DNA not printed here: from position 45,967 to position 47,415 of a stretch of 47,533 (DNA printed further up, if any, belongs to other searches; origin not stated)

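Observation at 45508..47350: Unassignable two-gene operon (147 aa + 382 aa) in the lysin-to-att cargo slot: best candidate for an undescribed system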

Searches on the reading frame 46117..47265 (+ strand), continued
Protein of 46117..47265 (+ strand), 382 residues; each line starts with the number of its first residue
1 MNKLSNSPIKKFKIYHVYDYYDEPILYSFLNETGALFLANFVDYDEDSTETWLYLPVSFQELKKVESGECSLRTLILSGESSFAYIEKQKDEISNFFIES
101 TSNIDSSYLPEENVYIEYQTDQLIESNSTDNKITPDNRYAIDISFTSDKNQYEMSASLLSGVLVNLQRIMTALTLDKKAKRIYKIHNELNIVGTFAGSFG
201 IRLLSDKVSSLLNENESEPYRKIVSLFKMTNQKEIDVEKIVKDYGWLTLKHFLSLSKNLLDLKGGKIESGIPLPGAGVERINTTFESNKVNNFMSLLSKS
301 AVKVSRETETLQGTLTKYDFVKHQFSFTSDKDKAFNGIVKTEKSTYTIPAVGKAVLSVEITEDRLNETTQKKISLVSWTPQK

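Call 37: fold_search(model_id=the predicted structure, library=pdb)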
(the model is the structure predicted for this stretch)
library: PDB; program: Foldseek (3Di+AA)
matches with E <= 10: 1031; with E <= 0.001: 0
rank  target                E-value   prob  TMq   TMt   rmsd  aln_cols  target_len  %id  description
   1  6cqo_B                1.7e-02  0.99  0.14  0.41   6.2        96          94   14  Crystal Structure of mitochondrial single-stranded DNA binding proteins from S. cerevisiae (SeMet Labeled), Rim1 (Form (released 2018-05-30)
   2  3aqq_A                3.2e-02  0.92  0.12  0.31   5.9        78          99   10  Crystal structure of human CRHSP-24 (released 2010-12-22)
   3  1zeq                  5.8e-02  0.99  0.14  0.54   5.4        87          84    7  1.5 A Structure of apo-CusF residues 6-88 from Escherichia coli (released 2005-08-02)
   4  7rt7_C                7.3e-02  0.92  0.16  0.34   8.0       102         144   12  Crystal structure of the RhsP2 C-terminal toxin domain in complex with its immunity protein, RhsI2 (released 2022-08-17)
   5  8ut0_Ls               7.7e-02  0.21  0.10  0.20  18.8       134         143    9  Eukaryotic 80S ribosome with Reh1, eIF5A and A/P site tRNA (released 2024-11-06)
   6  7txg_D                7.7e-02  0.06  0.08  0.09  17.0       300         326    9  Structure of the Class II Fructose-1,6-Bisphosphatase from Francisella tularensis with native Mn++ divalent cation and (released 2023-06-28)
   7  9h9h_X                9.0e-02  0.90  0.11  0.46   6.6        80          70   11  Complex 1 30S-IF1-IF2-IF3-GE81112 (released 2025-08-06)
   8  6y6e                  9.0e-02  0.63  0.15  0.22  11.6       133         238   12  drosophila Unr CSD456 (released 2020-07-29)
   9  1l1o_B                1.1e-01  0.89  0.14  0.33   5.1        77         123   12  Structure of the human Replication Protein A (RPA) trimerization core (released 2002-06-05)
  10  2n3s_MODEL_1_A        1.1e-01  0.98  0.14  0.56   5.2        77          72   16  NMR Assignments and structure of Translation initiation factor IF-1 from Burkholderia thailandensis E264. (released 2015-06-24)
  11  6ap4_F                1.3e-01  0.04  0.12  0.12  20.4       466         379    8  Crystal structure of the DNA polymerase III subunit beta from Acinetobacter baumannii (released 2017-12-20)
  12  9dcn_MODEL_1_A        1.3e-01  0.93  0.13  0.47   5.5        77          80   16  Solution structure of the translation initiation factor IF-1 from Neisseria gonorrhoeae (NCCP11945). Seattle S (released 2024-10-16)
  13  7y8x_E                1.5e-01  0.18  0.15  0.15  18.1       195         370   10  Crystal structure of AlbEF homolog from Quasibacillus thermotolerans in complex with Ni(II) (released 2022-10-12)
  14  9fco_I                1.7e-01  0.91  0.12  0.50   5.8        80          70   16  Structure of E. coli 30S-IF1-IF3-mRNA-Kasugamycin complex (released 2025-03-19)
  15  4ql5_A                1.7e-01  0.92  0.13  0.54   5.4        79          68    9  Crystal structure of translation initiation factor IF-1 from Streptococcus pneumoniae TIGR4 (released 2014-07-02)
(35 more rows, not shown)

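Call 42: search_protein_families(library=padloc, alignment_id=A5, max_evalue=0.001)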
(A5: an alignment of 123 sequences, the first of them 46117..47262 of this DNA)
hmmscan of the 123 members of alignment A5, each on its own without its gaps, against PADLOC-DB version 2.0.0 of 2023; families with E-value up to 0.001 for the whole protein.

A. member 1, window:46117-47262:+ (382 aa): 1 family
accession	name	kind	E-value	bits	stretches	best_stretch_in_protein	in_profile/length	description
PDLC04024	PD-T4-10_B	-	3.6e-12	44.4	1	3-119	8-123/353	-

B. families by the number of members that match (of 123 scanned): 11 families
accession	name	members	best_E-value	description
PDLC04024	PD-T4-10_B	105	1.4e-17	-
PDLC04749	PDC-M63B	97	3.9e-15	-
PDLC04747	PDC-M63B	96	4.3e-18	-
PDLC04748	PDC-M63B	70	1.9e-17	-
PDLC04746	PDC-M63B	19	3.4e-07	-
PDLC04750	PDC-M63B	15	4.5e-08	-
PDLC04574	PDC-M32A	2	1.3e-05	-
PDLC04026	PD-T4-10_B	2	9.7e-05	-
PDLC04575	PDC-M32A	1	1.3e-05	-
PDLC04576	PDC-M32A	1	0.0004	-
PDLC04751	PDC-M63B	1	0.00081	-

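Call 44: find_related_loci(query=A4, collection=genome_contigs, flank=5000)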
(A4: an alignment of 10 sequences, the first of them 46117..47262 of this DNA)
Query A4 (382 aa) in genome_contigs; peptide patterns used: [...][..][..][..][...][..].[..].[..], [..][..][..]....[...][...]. (x = any residue, [..] = any of these).
49 stretches matched a pattern; 3 encode a relative of the query (tblastn E <= 1e-3); 3 distinct loci.
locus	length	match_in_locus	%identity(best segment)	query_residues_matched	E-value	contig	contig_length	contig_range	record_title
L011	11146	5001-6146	42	1-371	2e-89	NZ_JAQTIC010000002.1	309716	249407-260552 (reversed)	Lactobacillus sp. ESL0701 ESL0701_2, whole genome shotgun sequence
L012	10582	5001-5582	25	157-355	2e-5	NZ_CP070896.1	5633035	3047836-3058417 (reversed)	Lacrimispora xylanisolvens strain ASCUSBR21 chromosome, complete genome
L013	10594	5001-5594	24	157-360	2e-5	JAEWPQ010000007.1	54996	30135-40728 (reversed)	MAG: Bacillota bacterium isolate OH_SBrB_105 k127_92512, whole genome shotgun sequence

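Call 50: search_solved_structures(query=A5, max_evalue=10)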
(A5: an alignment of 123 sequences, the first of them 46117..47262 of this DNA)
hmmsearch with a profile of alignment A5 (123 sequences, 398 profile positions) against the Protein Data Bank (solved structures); distinct sequences matched with E-value up to 10: 4.
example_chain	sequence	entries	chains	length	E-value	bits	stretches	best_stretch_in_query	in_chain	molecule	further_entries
7udj_H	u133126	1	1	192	0.34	12.9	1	247-318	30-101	De novo designed helical repeat protein RPB_PEW3_R4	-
2jua_A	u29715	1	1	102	0.36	12.9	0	164-198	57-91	de novo protein S836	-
2j0n_A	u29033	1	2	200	0.4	12.7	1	244-315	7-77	INVASIN IPAD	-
4d3e_D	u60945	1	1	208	0.41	12.7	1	244-315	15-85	INVASIN IPAD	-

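Call 61: fold_search(model_id=the predicted structure, library=viral)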
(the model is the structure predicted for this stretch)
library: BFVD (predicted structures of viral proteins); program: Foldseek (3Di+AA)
matches with E <= 10: 679; with E <= 0.001: 3
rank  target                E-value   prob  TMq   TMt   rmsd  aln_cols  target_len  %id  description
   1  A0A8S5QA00            1.5e-20  1.00  0.48  0.49  14.4       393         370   19  DUF6575 domain-containing protein [Siphoviridae sp. ctoic9]
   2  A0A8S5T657            3.7e-08  1.00  0.31  0.41  10.1       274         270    8  Uncharacterized protein [Myoviridae sp. ctLIM9]
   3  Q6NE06                6.0e-07  1.00  0.34  0.34  14.8       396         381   11  Uncharacterized protein [Leptospira phage LE1]
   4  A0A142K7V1            1.9e-03  1.00  0.18  0.35   2.8        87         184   11  Uncharacterized protein [Mycobacterium phage Pipsqueaks]
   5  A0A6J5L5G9            3.5e-03  1.00  0.22  0.66   3.1       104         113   21  Uncharacterized protein [uncultured Caudovirales phage]
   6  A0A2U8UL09            5.7e-03  1.00  0.25  0.70   3.8       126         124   15  (no name in the UniProt tables at hand)
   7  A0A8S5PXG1            6.0e-03  0.09  0.10  0.06  27.2       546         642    8  Uncharacterized protein [Myoviridae sp. ctgsk7]
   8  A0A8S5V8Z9            8.8e-03  0.97  0.11  0.29   6.7        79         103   10  Uncharacterized protein [Caudovirales sp. ctCpR1]
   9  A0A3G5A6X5            1.2e-02  0.90  0.14  0.29  15.5       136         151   15  Translation initiation factor eIF-5A.2 [Hyperionvirus sp.]
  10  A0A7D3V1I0            2.5e-02  0.90  0.19  0.23   6.6       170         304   10  Uncharacterized protein [Parvoviridae sp.]
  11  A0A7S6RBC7            2.8e-02  0.77  0.12  0.32   8.3        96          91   14  Signal peptide-containing lipoprotein [Bacillus phage Kirov]
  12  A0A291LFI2            3.0e-02  1.00  0.16  0.46   4.1        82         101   18  Lipoprotein [Aeromonas phage AS-sw]
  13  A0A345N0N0            3.0e-02  0.98  0.15  0.46   5.2        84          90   14  (no name in the UniProt tables at hand)
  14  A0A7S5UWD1            3.1e-02  0.98  0.13  0.47   4.7        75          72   12  (no name in the UniProt tables at hand)
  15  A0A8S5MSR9            3.3e-02  0.98  0.12  0.20   8.0        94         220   11  Uncharacterized protein [Siphoviridae sp. ct8Ri8]
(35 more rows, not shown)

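Call 62: search_protein_families(library=pfam, proteins=[L012:4256-4756:+, L012:4740-5693:+, L009:2483-3415:+, L003:5803-6735:+], max_evalue=0.1)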
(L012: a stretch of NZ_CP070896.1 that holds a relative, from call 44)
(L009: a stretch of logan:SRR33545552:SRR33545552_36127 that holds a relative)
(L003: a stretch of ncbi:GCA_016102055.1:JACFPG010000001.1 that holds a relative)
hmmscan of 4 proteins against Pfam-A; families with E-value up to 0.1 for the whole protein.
L012:4256-4756:+ (167 aa): 2 families
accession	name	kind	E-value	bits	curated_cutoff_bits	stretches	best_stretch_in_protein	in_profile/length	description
PF22014.2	DUF6932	-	1e-29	104.2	27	1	1-151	1-142/142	Family of unknown function (DUF6932)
PF01909.29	NTP_transf_2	-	0.00025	21.8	21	1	45-127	4-88/93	Nucleotidyltransferase domain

L012:4740-5693:+ (318 aa): 0 families

L009:2483-3415:+ (311 aa): 3 families
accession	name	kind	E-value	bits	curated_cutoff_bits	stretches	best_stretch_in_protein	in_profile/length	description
PF12773.13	DZR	-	0.00099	19.7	27.3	1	255-303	1-44/45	Double zinc ribbon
PF13248.11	Zn_ribbon_3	-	0.016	15.1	27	1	253-275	3-24/26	zinc-ribbon domain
PF01907.25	Ribosomal_L37e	-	0.059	13.9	27.6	1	254-286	17-48/53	Ribosomal protein L37e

L003:5803-6735:+ (311 aa): 0 families

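Call 63: search_dna_similar(query=window:46117-47262:+, collection=phages, mode=protein, max_evalue=0.01, max_rows=30)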
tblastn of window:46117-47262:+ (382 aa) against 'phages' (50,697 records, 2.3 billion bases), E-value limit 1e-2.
Records with a match: 2; places in all: 2; records where one place covers at least 80% of the query: 0.
Best place of each record, by identity: <60% 2.
By first word of the organism name: Staphylococcus 2.
By host as written in the record: Staphylococcus aureus 2.
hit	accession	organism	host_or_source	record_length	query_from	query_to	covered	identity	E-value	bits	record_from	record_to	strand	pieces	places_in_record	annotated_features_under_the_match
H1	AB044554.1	Staphylococcus prophage phiPV83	Staphylococcus aureus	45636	13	216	53%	26.9%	2e-7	59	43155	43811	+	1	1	unnamed protein product; orf 63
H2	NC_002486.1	Staphylococcus prophage phiPV83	Staphylococcus aureus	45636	13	216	53%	26.9%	2e-7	59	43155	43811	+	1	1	hypothetical protein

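Call 65: get_annotated_region(hit=H2, flank=5000)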
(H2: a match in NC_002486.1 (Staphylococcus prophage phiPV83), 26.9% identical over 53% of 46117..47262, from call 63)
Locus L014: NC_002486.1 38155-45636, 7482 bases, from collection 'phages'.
description: Staphylococcus prophage phiPV83, complete genome.
organism: Staphylococcus prophage phiPV83 (NCBI taxid 129009)
taxonomy: Viruses; Duplodnaviria; Heunggongvirae; Uroviricota; Caudoviricetes; Bronfenbrennervirinae; Peeveelvirus; Peeveelvirus PV83
host: Staphylococcus aureus; source: -; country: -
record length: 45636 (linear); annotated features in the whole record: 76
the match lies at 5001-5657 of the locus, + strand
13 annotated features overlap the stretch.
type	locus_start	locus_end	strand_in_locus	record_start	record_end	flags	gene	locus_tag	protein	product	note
CDS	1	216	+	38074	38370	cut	-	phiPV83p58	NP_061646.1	DUF2951 domain-containing protein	orf 57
CDS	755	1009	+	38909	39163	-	-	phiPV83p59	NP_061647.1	holin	orf 58; putative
CDS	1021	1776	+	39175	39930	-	-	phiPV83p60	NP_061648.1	endolysin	orf 59; putative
CDS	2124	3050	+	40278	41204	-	-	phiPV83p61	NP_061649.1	Panton-Valentine leukocicin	orf 60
CDS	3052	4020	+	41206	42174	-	-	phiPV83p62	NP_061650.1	Panton-Valentine leukocicin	orf 61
CDS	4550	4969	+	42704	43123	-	-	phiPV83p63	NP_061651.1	hypothetical protein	orf 62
CDS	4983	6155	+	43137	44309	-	-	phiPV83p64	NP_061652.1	hypothetical protein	orf 63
misc_feature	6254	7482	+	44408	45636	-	-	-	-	-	attP region of phi 11, divided by insertion element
repeat_region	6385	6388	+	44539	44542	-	-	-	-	-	-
misc_feature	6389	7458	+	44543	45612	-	-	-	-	-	insretion element belongs to IS30 family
CDS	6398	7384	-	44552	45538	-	-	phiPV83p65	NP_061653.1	transposase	orf 64; putative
repeat_region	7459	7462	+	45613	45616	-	-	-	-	-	-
misc_feature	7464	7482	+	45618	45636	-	-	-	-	-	attP region of phi 11, divided by insertion element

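Call 68: search_protein_families(library=padloc, proteins=[L014:4550-4966:+, L014:4983-6152:+, L007:5571-5978:+, L007:6001-7188:+, L012:4256-4756:+, L012:4740-5693:+, L003:7546-7995:+, L003:8001-9191:+], max_evalue=0.01)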
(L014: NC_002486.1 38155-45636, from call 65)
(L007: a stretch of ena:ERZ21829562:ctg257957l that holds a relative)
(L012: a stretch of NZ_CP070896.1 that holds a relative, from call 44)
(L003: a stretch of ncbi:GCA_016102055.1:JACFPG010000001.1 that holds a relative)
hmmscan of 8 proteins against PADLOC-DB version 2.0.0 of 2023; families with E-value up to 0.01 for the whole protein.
L014:4550-4966:+ (139 aa): 0 families

L014:4983-6152:+ (390 aa): 0 families

L007:5571-5978:+ (136 aa): 1 family
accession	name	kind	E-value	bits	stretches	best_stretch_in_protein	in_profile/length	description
PDLC04023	PD-T4-10_A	-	0.0038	14.9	1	13-79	24-86/148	-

L007:6001-7188:+ (396 aa): 6 families
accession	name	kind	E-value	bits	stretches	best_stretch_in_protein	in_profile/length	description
PDLC04024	PD-T4-10_B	-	5.5e-15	53.7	1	5-120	4-116/353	-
PDLC04748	PDC-M63B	-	2.7e-13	47.5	1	139-393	59-309/326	-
PDLC04749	PDC-M63B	-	3.3e-13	47.4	1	142-393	59-305/309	-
PDLC04747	PDC-M63B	-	2.6e-09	34.8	1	207-393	126-308/309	-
PDLC04750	PDC-M63B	-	3.1e-05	21.4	1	179-327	102-247/313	-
PDLC04026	PD-T4-10_B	-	6.2e-05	20.5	1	24-93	23-90/367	-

L012:4256-4756:+ (167 aa): 3 families
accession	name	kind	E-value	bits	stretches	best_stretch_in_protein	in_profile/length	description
PDLC04744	PDC-M63A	-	2e-26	90.8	1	7-153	8-150/152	-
PDLC04745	PDC-M63A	-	1.1e-09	37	1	28-155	5-128/133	-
PDLC04906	PDC-S09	-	7.7e-05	21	1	36-97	5-69/98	-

L012:4740-5693:+ (318 aa): 6 families
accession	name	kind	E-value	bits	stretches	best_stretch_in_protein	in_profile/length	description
PDLC04747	PDC-M63B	-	2.3e-18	64.5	1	7-303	2-300/309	-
PDLC04749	PDC-M63B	-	1.8e-16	58.1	1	8-277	2-270/309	-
PDLC04748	PDC-M63B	-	2.3e-12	44.4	1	26-276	23-272/326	-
PDLC04746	PDC-M63B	-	1.6e-06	25.7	1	120-301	115-293/306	-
PDLC04307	PDC-M02B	-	8.7e-05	19.7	1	27-179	57-211/373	-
PDLC04333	PDC-M02B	-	0.0031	14.3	0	112-151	146-184/379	-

L003:7546-7995:+ (150 aa): 1 family
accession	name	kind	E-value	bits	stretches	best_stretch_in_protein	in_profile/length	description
PDLC04023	PD-T4-10_A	-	2.3e-10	38.4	1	14-146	22-144/148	-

L003:8001-9191:+ (397 aa): 1 family
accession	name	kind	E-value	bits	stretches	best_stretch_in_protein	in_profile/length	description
PDLC04024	PD-T4-10_B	-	5.8e-11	40.4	1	4-142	9-144/353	-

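Call 69: find_encoding_contigs(protein=P0014, flank=3000, max_places=2)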
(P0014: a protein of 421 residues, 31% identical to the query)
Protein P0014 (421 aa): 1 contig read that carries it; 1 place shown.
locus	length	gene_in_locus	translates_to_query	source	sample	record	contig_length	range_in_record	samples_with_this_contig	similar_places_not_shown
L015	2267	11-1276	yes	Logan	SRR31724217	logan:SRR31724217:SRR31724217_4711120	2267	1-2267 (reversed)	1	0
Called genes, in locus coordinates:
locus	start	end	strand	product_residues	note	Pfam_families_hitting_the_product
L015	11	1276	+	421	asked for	PF20215:DUF6575, PF23871:DUF7226 (weak)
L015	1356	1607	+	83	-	-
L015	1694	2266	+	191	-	?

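Call 70: find_encoding_contigs(protein=P0013, flank=3000, max_places=2)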
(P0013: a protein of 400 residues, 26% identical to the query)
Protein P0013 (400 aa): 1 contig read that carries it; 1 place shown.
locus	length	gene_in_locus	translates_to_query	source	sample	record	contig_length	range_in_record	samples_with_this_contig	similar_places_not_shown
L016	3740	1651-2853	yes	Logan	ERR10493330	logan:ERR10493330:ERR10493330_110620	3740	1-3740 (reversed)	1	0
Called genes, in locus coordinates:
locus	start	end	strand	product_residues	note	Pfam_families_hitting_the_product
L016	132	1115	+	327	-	PF12760:Zn_ribbon_IS1595, PF12762:DDE_Tnp_IS1595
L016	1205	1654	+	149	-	-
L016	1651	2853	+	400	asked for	PF20215:DUF6575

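Call 71: find_encoding_contigs(protein=P0011, flank=3000, max_places=2)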
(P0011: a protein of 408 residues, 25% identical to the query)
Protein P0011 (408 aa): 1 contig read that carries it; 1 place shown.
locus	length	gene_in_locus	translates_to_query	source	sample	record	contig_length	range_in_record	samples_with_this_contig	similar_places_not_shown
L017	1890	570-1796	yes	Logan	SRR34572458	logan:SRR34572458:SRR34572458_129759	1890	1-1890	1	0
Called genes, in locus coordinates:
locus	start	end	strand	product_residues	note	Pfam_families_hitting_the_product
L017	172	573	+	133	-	-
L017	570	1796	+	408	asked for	PF20215:DUF6575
